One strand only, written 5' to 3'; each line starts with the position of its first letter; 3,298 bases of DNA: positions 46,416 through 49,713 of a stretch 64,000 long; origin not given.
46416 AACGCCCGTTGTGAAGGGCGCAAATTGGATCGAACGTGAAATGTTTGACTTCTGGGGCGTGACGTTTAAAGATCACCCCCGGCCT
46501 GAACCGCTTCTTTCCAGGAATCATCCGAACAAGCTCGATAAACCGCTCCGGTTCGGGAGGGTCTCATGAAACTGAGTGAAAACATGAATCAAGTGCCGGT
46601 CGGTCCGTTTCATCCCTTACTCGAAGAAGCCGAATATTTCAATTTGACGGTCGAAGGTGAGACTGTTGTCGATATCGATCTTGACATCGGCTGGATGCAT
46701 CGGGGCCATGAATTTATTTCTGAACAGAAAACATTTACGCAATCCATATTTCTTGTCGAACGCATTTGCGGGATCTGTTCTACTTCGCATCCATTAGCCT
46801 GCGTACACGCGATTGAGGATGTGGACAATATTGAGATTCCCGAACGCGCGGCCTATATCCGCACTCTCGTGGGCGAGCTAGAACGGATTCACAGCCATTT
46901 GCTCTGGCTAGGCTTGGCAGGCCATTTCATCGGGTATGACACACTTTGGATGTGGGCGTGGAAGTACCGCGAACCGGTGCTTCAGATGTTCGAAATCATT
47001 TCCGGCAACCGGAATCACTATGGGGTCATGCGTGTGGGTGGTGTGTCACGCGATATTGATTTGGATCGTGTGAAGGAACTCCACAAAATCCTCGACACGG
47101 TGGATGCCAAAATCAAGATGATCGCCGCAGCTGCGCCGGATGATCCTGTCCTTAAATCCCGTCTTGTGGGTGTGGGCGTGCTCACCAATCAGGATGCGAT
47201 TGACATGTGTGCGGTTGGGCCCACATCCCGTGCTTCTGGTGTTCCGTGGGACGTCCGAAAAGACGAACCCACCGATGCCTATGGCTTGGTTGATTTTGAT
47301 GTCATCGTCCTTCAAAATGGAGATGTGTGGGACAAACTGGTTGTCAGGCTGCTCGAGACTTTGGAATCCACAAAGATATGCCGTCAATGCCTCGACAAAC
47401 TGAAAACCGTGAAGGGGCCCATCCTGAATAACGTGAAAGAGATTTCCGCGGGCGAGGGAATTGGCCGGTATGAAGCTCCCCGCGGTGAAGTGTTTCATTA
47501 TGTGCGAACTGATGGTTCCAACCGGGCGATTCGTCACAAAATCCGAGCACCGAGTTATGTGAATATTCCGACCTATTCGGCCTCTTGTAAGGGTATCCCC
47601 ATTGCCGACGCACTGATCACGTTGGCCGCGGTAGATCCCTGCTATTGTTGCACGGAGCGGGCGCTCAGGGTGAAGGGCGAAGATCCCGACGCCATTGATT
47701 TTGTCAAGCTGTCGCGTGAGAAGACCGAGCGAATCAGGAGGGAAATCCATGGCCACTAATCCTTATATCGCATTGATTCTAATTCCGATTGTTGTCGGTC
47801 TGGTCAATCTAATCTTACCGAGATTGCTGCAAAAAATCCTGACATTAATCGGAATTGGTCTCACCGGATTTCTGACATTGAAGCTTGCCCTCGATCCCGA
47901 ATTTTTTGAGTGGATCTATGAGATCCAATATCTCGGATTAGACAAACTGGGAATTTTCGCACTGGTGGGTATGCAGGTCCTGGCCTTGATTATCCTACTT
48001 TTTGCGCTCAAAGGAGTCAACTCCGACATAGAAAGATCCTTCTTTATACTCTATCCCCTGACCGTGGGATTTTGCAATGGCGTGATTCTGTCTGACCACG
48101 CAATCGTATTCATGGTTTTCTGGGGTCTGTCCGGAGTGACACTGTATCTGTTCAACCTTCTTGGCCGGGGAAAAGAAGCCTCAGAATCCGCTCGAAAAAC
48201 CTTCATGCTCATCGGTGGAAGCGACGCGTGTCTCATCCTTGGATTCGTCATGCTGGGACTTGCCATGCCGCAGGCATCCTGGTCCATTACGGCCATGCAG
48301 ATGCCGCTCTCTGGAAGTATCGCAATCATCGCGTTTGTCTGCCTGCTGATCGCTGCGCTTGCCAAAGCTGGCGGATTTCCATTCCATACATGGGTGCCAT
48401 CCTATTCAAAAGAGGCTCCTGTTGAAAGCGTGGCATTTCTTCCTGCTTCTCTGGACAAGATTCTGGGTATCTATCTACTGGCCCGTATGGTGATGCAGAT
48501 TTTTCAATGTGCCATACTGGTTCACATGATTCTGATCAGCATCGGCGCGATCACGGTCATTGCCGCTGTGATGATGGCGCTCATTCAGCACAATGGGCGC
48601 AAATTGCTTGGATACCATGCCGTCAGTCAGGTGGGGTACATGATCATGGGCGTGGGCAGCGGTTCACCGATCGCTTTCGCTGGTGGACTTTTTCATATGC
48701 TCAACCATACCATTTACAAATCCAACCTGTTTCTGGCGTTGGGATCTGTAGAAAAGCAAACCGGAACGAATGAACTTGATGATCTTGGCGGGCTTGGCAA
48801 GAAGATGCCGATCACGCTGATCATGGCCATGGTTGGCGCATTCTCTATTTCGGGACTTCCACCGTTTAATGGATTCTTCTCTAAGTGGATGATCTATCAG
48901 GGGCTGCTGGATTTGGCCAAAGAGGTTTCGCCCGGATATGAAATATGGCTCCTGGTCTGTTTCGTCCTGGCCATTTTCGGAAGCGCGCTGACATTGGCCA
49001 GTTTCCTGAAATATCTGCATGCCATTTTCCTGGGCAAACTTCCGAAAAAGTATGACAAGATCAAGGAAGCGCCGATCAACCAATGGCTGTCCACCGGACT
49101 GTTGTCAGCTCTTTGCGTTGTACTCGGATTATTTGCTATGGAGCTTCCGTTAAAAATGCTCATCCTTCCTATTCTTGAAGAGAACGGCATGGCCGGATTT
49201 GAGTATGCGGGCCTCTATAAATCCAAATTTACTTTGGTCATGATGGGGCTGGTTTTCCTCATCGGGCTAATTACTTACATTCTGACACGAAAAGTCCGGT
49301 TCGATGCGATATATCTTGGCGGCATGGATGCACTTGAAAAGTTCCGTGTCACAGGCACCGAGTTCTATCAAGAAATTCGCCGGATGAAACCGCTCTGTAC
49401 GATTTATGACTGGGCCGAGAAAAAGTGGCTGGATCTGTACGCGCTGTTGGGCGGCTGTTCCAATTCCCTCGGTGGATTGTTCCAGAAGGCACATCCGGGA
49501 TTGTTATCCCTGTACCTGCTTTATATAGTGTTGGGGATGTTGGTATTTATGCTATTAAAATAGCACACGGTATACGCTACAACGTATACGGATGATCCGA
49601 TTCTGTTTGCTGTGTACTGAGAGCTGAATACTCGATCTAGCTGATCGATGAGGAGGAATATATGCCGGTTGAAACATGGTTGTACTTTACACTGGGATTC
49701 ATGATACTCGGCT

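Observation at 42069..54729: One operon joins an AsrA/AsrB-like NAD(P)H module to an Mbh-type group-4 [NiFe] hydrogenase carrying a complete Mrp antiporter module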

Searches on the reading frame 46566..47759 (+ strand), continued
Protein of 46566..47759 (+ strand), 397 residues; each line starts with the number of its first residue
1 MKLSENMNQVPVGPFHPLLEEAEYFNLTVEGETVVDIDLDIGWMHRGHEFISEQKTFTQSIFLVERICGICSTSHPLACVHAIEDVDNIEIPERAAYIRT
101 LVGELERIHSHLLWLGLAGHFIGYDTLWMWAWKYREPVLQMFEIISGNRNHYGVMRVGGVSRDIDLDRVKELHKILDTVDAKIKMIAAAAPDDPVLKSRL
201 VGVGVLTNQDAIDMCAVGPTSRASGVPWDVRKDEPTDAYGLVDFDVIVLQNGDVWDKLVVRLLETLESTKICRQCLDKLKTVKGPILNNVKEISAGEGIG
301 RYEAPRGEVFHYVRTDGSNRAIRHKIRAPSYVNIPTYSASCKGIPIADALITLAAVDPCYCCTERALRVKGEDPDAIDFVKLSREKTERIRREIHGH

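Call 74: search_protein_families(library=pfam, proteins=[L092:183-1784:+, L092:1959-3170:+, L092:3154-3987:+, L092:3977-5653:+, L092:5657-6157:+, L102:5372-5995:+, L102:6106-7170:+, L102:7167-7988:+, L102:8041-8559:+, L044:3440-5305:+], max_evalue=0.00001)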
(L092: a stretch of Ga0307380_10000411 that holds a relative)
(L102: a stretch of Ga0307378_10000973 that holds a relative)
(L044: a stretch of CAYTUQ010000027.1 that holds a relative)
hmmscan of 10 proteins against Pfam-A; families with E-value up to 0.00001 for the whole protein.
L092:183-1784:+ (533 aa): 0 families

L092:1959-3170:+ (403 aa): 1 family
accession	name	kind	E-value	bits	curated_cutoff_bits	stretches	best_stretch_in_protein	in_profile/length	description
PF17179.9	Fer4_22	-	3.8e-27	95.4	27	1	290-386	1-93/95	4Fe-4S dicluster domain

L092:3154-3987:+ (277 aa): 2 families
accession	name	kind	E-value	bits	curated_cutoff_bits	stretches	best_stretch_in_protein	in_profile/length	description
PF00175.26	NAD_binding_1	-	2.3e-14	54.4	22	1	115-220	1-108/109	Oxidoreductase NAD-binding domain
PF10418.14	DHODB_Fe-S_bind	-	3.8e-06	27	23.9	1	238-268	1-38/41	Iron-sulfur cluster binding domain of dihydroorotate dehydrogenase B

L092:3977-5653:+ (558 aa): 0 families

L092:5657-6157:+ (166 aa): 12 families
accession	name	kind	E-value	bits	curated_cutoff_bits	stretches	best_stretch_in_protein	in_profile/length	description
PF13247.11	Fer4_11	-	2.6e-21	76.1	26.2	1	48-139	5-98/100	4Fe-4S dicluster domain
PF12838.12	Fer4_7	-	9.3e-16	58.5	27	1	53-99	2-52/52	4Fe-4S dicluster domain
PF13187.11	Fer4_9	-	3e-14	53.2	27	2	53-98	2-50/52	4Fe-4S dicluster domain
PF13237.11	Fer4_10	-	8.9e-13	48.4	25.5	1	51-96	7-53/53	4Fe-4S dicluster domain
PF00037.32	Fer4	-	5.3e-11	42.3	21.1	0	12-31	1-20/24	4Fe-4S binding domain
PF13484.11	Fer4_16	-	2.3e-10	41.5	30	0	84-103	1-20/66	4Fe-4S double cluster binding domain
PF12837.12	Fer4_6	-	2.5e-10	40.2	25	0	15-29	5-19/24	4Fe-4S binding domain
PF25160.1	LdpA_Fe-S-bd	-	1.6e-09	37.8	27.6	0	55-100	4-43/49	LdpA Fe-S cluster-binding domain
PF12797.12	Fer4_2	-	5e-09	36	24.5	0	11-29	2-20/22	4Fe-4S binding domain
PF12800.12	Fer4_4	-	2e-07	31.2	24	0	85-98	4-17/17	4Fe-4S binding domain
PF12798.12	Fer4_3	-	2.1e-06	28.5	27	0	85-98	1-14/15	4Fe-4S binding domain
PF13183.11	Fer4_8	-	4e-06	27.7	27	0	76-99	45-68/68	4Fe-4S dicluster domain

L102:5372-5995:+ (207 aa): 2 families
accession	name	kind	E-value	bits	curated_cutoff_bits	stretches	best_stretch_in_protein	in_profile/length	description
PF02629.25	CoA_binding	-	1.8e-20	73.9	22.3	1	85-177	5-96/97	CoA binding domain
PF06971.19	Put_DNA-bind_N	-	1.8e-17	63.6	27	1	6-53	2-49/49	Putative DNA-binding protein N-terminus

L102:6106-7170:+ (354 aa): 1 family
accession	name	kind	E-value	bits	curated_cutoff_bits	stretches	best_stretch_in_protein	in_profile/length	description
PF17179.9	Fer4_22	-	2.4e-28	99.2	27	1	236-324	1-90/95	4Fe-4S dicluster domain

L102:7167-7988:+ (273 aa): 3 families
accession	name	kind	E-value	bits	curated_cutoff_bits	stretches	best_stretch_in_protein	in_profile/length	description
PF00175.26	NAD_binding_1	-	5.9e-16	59.5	22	1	112-213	2-106/109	Oxidoreductase NAD-binding domain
PF10418.14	DHODB_Fe-S_bind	-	7.6e-11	42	23.9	1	233-265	1-40/41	Iron-sulfur cluster binding domain of dihydroorotate dehydrogenase B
PF00970.30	FAD_binding_6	-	1.8e-07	31.9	21.1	1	18-97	9-96/99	Oxidoreductase FAD-binding domain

L102:8041-8559:+ (172 aa): 3 families
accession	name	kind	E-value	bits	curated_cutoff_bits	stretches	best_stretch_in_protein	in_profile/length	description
PF13247.11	Fer4_11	-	1.6e-10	41.5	26.2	1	39-134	3-95/100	4Fe-4S dicluster domain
PF12838.12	Fer4_7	-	3.5e-09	37.4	27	1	46-96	2-51/52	4Fe-4S dicluster domain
PF00037.32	Fer4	-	8.8e-06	25.8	21.1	1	82-99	7-24/24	4Fe-4S binding domain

L044:3440-5305:+ (621 aa): 13 families
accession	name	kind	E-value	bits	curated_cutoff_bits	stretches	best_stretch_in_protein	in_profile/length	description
PF14691.11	Fer4_20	-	7.8e-26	90.5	25.8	1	185-286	4-110/113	Dihydroprymidine dehydrogenase domain II, 4Fe-4S cluster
PF07992.20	Pyr_redox_2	-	2.5e-25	89.9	26.1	1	302-602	2-289/291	Pyridine nucleotide-disulphide oxidoreductase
PF00037.32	Fer4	-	7.1e-12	45.1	21.1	1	43-63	4-24/24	4Fe-4S binding domain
PF12838.12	Fer4_7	-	5.2e-11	43.3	27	1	46-103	1-51/52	4Fe-4S dicluster domain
PF13187.11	Fer4_9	-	5.2e-11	42.8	27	1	46-103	1-50/52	4Fe-4S dicluster domain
PF13534.11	Fer4_17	-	7.8e-11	42.8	22.2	0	194-219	35-60/61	4Fe-4S dicluster domain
PF14697.11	Fer4_21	-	2.8e-08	34.2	35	0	43-64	37-59/59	4Fe-4S dicluster domain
PF13450.12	NAD_binding_8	-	4.5e-08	33.7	21.9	1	305-342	1-38/68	NAD(P)-binding Rossmann-like domain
PF13237.11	Fer4_10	-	5.6e-08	33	25.5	1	43-101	5-53/53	4Fe-4S dicluster domain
PF13738.12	Pyr_redox_3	-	1.7e-07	31.2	30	0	428-588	164-305/305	Pyridine nucleotide-disulphide oxidoreductase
PF13183.11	Fer4_8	-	2.5e-06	28.4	27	0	42-60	49-67/68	4Fe-4S dicluster domain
PF00070.33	Pyr_redox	-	5.1e-06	27.4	22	0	302-329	1-28/82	Pyridine nucleotide-disulphide oxidoreductase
PF13484.11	Fer4_16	-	6.6e-06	27.2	30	0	46-101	1-64/66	4Fe-4S double cluster binding domain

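Call 80: search_protein_families(library=pfam, proteins=[L092:3977-5653:+, L090:3925-5538:+, L103:6240-7950:+], max_evalue=1)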
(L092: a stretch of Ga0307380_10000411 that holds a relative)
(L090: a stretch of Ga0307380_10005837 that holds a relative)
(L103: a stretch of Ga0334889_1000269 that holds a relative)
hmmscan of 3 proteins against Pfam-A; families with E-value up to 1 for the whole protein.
L092:3977-5653:+ (558 aa): 2 families
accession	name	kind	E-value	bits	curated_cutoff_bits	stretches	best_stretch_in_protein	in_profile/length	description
PF01568.27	Molydop_binding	-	1.3e-05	25.6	26.8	1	468-533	16-82/110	Molydopterin dinucleotide binding domain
PF00384.28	Molybdopterin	-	0.015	14.8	24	1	163-407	104-337/353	Molybdopterin oxidoreductase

L090:3925-5538:+ (537 aa): 2 families
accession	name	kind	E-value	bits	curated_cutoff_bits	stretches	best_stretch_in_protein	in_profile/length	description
PF01568.27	Molydop_binding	-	1.4e-07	32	26.8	1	435-512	6-82/110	Molydopterin dinucleotide binding domain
PF00205.28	TPP_enzyme_M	-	0.14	12.3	30.4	0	238-279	5-43/137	Thiamine pyrophosphate enzyme, central domain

L103:6240-7950:+ (570 aa): 1 family
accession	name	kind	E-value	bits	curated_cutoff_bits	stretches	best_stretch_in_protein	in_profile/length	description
PF01568.27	Molydop_binding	-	6.4e-07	29.8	26.8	1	465-523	11-68/110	Molydopterin dinucleotide binding domain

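Call 85: search_solved_structures(query=window:46566-47759:+, max_evalue=1e-60, show_alignments=2)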
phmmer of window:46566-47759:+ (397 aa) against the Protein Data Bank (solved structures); distinct sequences matched with E-value up to 1e-60: 3.
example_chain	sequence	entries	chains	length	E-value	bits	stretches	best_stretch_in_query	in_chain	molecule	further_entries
6cfw_L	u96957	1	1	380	1.7e-82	280.6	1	3-365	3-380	Membrane-bound hydrogenase subunit alpha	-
7z0s_E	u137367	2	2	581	2.1e-69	237.5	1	7-389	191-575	Formate hydrogenlyase subunit 5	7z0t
2fug_4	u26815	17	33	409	3.5e-61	210.4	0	9-287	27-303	NADH-quinone oxidoreductase chain 4 | NADH-QUINONE OXIDOREDUCTASE SUBUNIT 4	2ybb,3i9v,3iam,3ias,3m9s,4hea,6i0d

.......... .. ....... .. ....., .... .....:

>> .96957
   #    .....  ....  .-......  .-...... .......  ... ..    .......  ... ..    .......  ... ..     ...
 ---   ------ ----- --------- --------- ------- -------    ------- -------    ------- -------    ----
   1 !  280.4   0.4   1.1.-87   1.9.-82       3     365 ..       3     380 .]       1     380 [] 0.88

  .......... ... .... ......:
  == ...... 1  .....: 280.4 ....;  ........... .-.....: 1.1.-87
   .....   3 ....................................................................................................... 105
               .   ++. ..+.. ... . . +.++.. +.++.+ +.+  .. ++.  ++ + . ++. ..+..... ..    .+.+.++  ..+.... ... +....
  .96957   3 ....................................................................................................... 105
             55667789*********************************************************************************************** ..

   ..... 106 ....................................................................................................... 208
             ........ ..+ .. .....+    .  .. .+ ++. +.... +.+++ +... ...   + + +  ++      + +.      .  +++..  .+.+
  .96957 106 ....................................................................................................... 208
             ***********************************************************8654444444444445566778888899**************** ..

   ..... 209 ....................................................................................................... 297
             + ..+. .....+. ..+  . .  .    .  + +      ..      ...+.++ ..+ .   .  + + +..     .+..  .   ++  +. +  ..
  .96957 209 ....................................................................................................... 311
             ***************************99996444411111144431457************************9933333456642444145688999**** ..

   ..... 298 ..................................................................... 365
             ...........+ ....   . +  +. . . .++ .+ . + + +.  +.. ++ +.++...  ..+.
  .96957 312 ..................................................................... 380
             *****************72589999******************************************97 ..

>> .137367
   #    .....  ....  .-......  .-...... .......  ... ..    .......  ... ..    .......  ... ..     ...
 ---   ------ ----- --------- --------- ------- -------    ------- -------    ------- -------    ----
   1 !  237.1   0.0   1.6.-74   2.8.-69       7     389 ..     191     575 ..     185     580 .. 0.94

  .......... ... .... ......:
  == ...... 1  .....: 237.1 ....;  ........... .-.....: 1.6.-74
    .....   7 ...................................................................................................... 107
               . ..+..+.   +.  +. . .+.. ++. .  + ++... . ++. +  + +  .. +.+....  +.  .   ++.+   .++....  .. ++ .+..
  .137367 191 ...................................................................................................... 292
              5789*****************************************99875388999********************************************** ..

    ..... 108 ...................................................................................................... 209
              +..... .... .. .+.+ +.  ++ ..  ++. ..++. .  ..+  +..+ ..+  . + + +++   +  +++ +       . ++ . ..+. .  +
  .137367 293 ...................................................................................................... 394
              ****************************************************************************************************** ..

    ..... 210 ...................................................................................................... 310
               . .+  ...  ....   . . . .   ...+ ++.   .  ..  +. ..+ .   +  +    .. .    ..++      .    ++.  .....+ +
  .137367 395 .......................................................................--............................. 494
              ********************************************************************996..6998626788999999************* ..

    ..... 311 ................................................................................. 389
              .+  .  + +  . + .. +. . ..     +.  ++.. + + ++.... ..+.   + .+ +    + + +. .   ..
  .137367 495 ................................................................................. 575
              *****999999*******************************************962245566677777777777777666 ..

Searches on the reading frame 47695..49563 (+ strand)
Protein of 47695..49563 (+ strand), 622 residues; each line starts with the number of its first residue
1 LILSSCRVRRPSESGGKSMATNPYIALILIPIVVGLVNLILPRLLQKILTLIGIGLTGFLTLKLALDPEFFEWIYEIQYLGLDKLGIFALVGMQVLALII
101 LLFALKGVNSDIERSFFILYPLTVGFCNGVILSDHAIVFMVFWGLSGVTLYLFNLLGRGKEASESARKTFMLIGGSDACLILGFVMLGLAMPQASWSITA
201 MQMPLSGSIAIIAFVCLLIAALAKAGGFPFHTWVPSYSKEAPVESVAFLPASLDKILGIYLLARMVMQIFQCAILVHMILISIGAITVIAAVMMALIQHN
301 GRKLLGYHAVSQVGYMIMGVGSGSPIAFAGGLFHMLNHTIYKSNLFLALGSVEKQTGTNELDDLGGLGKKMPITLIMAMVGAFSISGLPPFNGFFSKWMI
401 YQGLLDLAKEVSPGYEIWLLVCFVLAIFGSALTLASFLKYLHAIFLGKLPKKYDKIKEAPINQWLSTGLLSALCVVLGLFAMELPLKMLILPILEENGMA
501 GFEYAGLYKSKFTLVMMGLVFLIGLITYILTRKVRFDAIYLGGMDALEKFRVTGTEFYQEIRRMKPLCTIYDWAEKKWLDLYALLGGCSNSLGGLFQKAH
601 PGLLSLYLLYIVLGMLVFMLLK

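Call 4: search_protein_families(library=pfam, proteins=[window:47695-49563:+], max_evalue=0.01)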
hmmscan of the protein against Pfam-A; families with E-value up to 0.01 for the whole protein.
window:47695-49563:+ (622 aa): 1 family
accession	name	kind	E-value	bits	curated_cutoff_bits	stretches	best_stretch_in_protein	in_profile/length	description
PF00361.26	Proton_antipo_M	-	1.7e-46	159.2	21.5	1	134-407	2-278/294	NADH:quinone oxidoreductase/Mrp antiporter, TM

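Call 6: search_protein_families(library=ncbifam, proteins=[window:47695-49563:+], max_evalue=0.001)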
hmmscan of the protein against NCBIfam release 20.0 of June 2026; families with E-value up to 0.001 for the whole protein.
window:47695-49563:+ (622 aa): 71 families (the best 25 are shown)
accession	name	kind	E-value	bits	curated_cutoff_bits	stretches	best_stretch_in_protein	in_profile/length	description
NF006419.0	PRK08668.1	equivalog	3.1e-73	247.5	617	1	26-620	6-610/613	NADH dehydrogenase subunit M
NF006240.0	PRK08376.1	subfamily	5.9e-63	213.5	662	1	81-492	87-502/521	putative monovalent cation/H+ antiporter subunit D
NF009310.0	PRK12668.1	equivalog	6.1e-62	210.2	564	1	22-550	8-500/584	Na(+)/H(+) antiporter subunit D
NF005086.0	PRK06521.1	equivalog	8e-60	203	667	1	79-484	75-495/669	hydrogenase 4 subunit B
NF009288.0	PRK12648.1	equivalog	5.4e-55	187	1104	1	80-535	72-528/954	monovalent cation/H+ antiporter subunit A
NF009287.0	PRK12647.1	equivalog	8.9e-55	186.5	937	1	84-536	76-523/773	putative monovalent cation/H+ antiporter subunit A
NF005097.0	PRK06525.1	equivalog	9.5e-52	176.3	430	1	82-482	74-476/480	hydrogenase 4 subunit D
TIGR00940.1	2a6301s01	subfamily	1.5e-51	175.6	920.45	1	83-538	74-549/793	monovalent cation:proton antiporter subunit A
NF009285.0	PRK12645.1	equivalog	1.8e-51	175.3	1028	1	71-485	62-497/804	Na+/H+ antiporter subunit A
NF009290.0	PRK12650.1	equivalog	2.3e-50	171.5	980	1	82-534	79-524/966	DUF4040 family protein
NF005141.0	PRK06590.1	equivalog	1.7e-49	169.3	556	1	69-619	61-606/615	NADH-quinone oxidoreductase subunit L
NF009284.0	PRK12644.1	equivalog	1e-48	166.2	962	1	125-532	117-523/975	Na+/H+ antiporter subunit A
NF009289.0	PRK12649.1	equivalog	1.7e-48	165.6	1117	1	109-529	107-534/789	putative monovalent cation/H+ antiporter subunit A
NF006418.0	PRK08667.1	equivalog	3.9e-48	164.4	794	1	127-540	124-534/644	hydrogenase membrane subunit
TIGR01974.1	NDH_I_L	subfamily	1e-45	156.8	407.5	1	80-620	78-627/630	NADH-quinone oxidoreductase subunit L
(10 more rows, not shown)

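Call 45: search_solved_structures(query=window:47749-49563:+, max_evalue=1e-25)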
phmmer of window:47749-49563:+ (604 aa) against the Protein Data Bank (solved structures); distinct sequences matched with E-value up to 1e-25: 12.
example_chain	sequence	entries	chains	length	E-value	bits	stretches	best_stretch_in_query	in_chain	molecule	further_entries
7qru_A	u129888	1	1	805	4e-42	147.9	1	63-532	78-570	Na+/H+ antiporter subunit A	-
6z16_A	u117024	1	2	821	1.6e-38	136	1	63-463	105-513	Multisubunit Na+/H+ antiporter, A subunit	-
6cfw_H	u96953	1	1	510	2.4e-36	128.8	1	63-471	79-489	Monovalent cation/H+ antiporter subunit D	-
6u8y_X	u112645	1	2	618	2.7e-36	128.7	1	21-527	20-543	NADH dehydrogenase subunit M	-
7qru_D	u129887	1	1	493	2e-34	122.5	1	5-461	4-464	Na+/H+ antiporter subunit D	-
6hum_F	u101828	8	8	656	6.9e-33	117.4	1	64-384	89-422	NADH dehydrogenase subunit 5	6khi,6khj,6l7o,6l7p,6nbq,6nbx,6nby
7d3u_A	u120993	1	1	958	1.3e-31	113.2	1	61-512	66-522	Monovalent Na+/H+ antiporter subunit A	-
7z0s_C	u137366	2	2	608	7.5e-31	110.7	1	183-475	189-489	Formate hydrogenlyase subunit 3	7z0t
4he8_L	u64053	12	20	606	9.8e-31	110.3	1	18-601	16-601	NADH-quinone oxidoreductase subunit 12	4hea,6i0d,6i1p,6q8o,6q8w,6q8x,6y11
6u8y_H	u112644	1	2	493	1.1e-27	100.3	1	69-463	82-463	NADH dehydrogenase subunit N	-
7zm7_5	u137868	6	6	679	4e-27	98.4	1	29-471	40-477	NADH-ubiquinone oxidoreductase chain 5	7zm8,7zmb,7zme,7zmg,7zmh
7d3u_D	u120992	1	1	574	6.7e-27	97.7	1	67-430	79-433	Monovalent Na+/H+ antiporter subunit D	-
